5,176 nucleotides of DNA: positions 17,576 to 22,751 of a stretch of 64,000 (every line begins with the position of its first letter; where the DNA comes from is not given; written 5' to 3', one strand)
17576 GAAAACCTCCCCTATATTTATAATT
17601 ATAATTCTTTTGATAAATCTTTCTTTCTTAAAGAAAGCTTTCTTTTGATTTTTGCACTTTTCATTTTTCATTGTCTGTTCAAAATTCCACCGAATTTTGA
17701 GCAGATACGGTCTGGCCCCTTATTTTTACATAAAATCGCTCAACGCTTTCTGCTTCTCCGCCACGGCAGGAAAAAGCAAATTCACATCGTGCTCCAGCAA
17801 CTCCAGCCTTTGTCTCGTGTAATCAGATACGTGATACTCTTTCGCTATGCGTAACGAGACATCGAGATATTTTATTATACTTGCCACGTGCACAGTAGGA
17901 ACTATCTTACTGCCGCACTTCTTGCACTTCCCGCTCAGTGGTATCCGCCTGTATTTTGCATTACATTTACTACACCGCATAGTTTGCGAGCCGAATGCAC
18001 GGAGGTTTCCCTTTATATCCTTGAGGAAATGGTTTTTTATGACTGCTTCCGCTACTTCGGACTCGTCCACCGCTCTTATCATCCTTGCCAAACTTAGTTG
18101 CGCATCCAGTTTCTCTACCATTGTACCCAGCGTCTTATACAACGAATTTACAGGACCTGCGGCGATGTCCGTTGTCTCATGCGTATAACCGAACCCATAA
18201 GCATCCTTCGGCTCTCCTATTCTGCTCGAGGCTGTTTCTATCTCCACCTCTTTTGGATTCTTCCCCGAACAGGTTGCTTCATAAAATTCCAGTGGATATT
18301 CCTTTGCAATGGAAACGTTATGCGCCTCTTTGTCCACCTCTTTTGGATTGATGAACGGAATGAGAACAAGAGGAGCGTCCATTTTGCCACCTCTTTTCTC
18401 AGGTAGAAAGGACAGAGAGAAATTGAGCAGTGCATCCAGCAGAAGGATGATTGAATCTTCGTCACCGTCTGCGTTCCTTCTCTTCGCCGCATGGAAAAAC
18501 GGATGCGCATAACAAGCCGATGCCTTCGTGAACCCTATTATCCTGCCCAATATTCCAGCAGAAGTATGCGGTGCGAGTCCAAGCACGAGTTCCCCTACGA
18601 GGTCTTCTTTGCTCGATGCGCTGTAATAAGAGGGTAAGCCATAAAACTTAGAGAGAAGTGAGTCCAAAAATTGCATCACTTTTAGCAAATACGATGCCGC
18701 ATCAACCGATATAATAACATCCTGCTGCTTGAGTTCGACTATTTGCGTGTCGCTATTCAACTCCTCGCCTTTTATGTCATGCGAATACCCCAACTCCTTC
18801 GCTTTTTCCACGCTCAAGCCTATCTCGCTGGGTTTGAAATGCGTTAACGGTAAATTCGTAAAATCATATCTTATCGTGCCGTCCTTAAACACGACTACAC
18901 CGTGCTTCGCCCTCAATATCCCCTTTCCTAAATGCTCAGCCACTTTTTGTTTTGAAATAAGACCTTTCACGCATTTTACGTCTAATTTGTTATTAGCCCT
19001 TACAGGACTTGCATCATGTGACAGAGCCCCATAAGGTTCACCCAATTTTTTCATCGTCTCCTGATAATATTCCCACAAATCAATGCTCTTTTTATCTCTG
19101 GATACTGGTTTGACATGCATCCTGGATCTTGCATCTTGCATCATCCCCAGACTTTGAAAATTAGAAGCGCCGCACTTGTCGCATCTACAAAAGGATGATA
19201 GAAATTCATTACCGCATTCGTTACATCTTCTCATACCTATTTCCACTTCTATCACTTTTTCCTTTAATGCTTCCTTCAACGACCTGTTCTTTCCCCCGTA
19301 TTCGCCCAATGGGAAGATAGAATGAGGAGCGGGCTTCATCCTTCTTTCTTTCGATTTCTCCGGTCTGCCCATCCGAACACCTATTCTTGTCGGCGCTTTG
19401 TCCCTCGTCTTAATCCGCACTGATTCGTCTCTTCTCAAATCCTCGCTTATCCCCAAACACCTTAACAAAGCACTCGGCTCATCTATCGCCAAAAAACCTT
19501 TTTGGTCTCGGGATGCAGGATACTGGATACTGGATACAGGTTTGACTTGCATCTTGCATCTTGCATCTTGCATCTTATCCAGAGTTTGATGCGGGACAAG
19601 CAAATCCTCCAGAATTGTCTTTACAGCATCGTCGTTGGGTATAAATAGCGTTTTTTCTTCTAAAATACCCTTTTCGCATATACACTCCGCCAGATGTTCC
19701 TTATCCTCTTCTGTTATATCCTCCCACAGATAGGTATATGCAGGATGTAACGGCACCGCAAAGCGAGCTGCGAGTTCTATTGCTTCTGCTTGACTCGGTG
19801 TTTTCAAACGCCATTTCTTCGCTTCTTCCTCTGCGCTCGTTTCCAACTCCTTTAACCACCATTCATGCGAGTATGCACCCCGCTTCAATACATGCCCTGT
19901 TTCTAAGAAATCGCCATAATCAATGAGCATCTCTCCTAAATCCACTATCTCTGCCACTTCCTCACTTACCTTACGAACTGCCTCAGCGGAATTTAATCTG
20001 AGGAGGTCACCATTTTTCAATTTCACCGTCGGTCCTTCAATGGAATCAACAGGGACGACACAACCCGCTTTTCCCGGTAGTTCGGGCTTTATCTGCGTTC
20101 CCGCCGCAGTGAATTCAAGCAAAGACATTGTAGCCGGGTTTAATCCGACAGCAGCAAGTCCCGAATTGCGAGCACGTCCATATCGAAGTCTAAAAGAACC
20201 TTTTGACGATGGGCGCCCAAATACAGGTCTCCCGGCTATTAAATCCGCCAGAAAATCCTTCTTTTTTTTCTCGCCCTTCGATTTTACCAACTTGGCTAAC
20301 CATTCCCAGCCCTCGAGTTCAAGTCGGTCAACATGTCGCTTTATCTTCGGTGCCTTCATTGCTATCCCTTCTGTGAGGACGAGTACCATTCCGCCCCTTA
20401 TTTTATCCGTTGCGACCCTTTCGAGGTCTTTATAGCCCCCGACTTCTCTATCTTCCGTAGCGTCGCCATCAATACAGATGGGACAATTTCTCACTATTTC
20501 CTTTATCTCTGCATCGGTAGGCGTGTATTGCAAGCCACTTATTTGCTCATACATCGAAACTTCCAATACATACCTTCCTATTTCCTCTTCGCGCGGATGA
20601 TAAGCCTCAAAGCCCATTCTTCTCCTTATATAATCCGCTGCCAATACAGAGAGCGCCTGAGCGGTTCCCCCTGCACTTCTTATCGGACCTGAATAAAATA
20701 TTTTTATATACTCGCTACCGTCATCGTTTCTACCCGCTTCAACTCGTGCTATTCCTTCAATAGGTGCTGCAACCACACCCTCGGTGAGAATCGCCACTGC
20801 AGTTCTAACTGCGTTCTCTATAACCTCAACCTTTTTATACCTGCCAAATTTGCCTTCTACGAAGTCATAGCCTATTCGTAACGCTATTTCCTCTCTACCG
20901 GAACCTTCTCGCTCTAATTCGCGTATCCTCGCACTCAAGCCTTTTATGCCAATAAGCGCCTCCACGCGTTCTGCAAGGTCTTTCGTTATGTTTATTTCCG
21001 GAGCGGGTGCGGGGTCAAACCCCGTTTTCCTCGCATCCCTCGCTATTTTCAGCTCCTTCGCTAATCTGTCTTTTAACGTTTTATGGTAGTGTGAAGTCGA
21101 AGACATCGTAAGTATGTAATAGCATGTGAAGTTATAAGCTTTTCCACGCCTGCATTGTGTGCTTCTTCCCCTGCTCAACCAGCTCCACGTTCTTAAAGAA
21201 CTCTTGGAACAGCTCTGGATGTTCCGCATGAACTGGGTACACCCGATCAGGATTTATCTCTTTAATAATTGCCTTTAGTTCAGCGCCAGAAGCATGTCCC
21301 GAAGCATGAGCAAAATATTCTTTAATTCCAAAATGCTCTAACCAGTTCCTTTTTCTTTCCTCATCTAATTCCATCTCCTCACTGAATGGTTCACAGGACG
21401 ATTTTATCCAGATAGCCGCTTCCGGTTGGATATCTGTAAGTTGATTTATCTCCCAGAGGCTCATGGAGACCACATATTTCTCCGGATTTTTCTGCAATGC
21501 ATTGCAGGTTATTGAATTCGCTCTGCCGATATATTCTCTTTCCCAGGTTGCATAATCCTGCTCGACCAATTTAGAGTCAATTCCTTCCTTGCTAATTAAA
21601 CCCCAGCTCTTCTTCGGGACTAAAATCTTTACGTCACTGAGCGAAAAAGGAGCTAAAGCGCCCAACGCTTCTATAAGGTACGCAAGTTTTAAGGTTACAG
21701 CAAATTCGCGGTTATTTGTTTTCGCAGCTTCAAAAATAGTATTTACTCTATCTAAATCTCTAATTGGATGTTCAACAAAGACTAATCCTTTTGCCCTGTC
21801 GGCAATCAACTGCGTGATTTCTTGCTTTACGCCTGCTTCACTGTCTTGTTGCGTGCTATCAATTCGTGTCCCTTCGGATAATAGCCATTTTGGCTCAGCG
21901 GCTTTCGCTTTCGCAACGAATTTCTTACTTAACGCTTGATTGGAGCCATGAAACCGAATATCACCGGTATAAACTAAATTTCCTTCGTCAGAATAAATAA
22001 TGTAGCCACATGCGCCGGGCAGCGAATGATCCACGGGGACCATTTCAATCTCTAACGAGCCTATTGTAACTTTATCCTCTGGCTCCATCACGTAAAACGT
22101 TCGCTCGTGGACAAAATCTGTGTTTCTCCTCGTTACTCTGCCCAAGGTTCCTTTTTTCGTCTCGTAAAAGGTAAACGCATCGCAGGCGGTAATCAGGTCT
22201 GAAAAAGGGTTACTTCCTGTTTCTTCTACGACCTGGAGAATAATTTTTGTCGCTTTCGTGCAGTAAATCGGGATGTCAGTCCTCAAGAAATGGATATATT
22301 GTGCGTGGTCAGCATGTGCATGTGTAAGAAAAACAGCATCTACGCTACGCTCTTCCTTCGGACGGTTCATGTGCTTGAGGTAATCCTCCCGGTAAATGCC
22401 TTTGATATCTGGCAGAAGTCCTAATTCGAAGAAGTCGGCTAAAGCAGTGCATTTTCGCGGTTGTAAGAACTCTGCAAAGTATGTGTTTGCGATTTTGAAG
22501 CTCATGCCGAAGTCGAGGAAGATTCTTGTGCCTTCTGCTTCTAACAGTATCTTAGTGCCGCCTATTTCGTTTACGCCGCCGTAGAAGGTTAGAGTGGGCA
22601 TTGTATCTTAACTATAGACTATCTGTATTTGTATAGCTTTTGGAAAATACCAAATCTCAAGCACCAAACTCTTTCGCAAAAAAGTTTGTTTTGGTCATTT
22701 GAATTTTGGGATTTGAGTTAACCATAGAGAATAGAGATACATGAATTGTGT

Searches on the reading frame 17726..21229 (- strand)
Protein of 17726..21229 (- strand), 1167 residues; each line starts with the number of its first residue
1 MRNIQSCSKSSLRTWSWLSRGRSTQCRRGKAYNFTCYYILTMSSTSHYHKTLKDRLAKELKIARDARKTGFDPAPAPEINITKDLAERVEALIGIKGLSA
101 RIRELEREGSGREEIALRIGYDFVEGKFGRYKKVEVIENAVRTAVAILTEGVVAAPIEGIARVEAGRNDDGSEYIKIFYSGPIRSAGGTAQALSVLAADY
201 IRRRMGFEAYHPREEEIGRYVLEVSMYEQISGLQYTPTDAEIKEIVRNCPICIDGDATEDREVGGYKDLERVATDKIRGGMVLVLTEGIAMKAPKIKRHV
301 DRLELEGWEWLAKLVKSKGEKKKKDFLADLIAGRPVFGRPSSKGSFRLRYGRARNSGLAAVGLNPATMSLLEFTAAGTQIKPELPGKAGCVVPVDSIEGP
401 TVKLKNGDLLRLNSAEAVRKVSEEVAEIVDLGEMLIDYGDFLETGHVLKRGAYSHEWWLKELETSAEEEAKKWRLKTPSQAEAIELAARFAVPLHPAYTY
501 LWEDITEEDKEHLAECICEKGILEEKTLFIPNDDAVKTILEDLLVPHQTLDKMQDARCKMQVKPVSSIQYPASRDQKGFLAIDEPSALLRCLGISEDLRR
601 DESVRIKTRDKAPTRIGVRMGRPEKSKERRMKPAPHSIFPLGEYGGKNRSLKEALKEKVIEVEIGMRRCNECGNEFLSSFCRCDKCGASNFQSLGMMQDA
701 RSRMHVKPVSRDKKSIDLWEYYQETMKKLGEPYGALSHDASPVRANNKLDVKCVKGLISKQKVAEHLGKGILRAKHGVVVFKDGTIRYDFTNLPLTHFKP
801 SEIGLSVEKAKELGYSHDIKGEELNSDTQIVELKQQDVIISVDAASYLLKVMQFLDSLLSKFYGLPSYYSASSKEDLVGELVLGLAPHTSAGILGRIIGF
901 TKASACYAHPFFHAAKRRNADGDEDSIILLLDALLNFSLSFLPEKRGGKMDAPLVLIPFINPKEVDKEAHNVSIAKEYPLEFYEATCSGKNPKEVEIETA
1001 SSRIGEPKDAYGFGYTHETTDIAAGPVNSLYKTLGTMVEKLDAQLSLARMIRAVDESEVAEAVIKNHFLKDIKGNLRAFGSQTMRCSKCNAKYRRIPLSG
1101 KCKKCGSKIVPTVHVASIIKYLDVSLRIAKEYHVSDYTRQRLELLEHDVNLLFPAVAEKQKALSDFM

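Call 11: search_protein_families(library=pfam, proteins=[window:17726-21229:-], max_evalue=0.001)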
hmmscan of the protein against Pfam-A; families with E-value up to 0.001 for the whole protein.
window:17726-21229:- (1167 aa): 4 families
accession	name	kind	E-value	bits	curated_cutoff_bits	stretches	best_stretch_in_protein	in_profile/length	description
PF24846.1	PolC_DP2_cat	-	4.7e-140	466.2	24.3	1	747-1040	4-299/299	DNA polymerase II large subunit DP2, catalytic domain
PF24844.1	PolC_DP2_central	-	5.4e-124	414.3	24.3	1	319-693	7-360/372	DNA polymerase II large subunit DP2, central domain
PF03833.19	PolC_DP2_N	-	4.2e-114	380.7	24.3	1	47-316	1-270/271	DNA polymerase II large subunit DP2, N-terminal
PF01155.25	HypA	-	0.0009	19.7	28.9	0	660-693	64-99/112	Hydrogenase/urease nickel incorporation, metallochaperone, hypA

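Call 35: list_cluster_members(proteins=[P0006, P0001, window:17726-21229:-, P0008, P0002])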
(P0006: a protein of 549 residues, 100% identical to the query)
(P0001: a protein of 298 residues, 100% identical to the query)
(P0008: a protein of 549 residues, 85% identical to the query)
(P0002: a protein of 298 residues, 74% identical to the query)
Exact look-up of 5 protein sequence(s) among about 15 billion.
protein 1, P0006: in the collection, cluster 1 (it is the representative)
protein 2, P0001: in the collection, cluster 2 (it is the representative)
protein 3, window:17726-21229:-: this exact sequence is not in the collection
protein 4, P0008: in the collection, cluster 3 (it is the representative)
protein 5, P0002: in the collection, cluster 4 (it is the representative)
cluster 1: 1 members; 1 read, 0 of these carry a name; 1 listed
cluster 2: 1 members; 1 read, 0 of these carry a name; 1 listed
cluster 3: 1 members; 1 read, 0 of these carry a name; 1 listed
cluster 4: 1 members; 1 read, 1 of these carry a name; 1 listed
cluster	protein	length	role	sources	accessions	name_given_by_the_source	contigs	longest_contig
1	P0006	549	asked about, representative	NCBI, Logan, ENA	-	-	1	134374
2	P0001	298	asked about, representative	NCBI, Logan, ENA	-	-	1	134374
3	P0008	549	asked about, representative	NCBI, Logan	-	-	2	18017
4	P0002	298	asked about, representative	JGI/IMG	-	hypothetical membrane protein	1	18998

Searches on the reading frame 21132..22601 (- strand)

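Call 11: search_protein_families(library=pfam, proteins=[window:21132-22601:-], max_evalue=0.001)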
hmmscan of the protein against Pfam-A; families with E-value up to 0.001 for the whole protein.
window:21132-22601:- (489 aa): 4 families
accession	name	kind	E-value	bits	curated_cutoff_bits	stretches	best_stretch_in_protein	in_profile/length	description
PF12706.13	Lactamase_B_2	-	1.6e-14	54.4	27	2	81-122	24-70/200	Beta-lactamase superfamily domain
PF07521.17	RMMBL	-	2e-08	34.6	21.6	1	428-463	9-44/63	Zn-dependent metallo-hydrolase RNA specificity domain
PF00753.33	Lactamase_B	-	5.6e-08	33.4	22.7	0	83-100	40-57/196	Metallo-beta-lactamase superfamily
PF13483.12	Lactamase_B_3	-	2.3e-05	24.9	24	0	73-217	34-113/160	Beta-lactamase superfamily domain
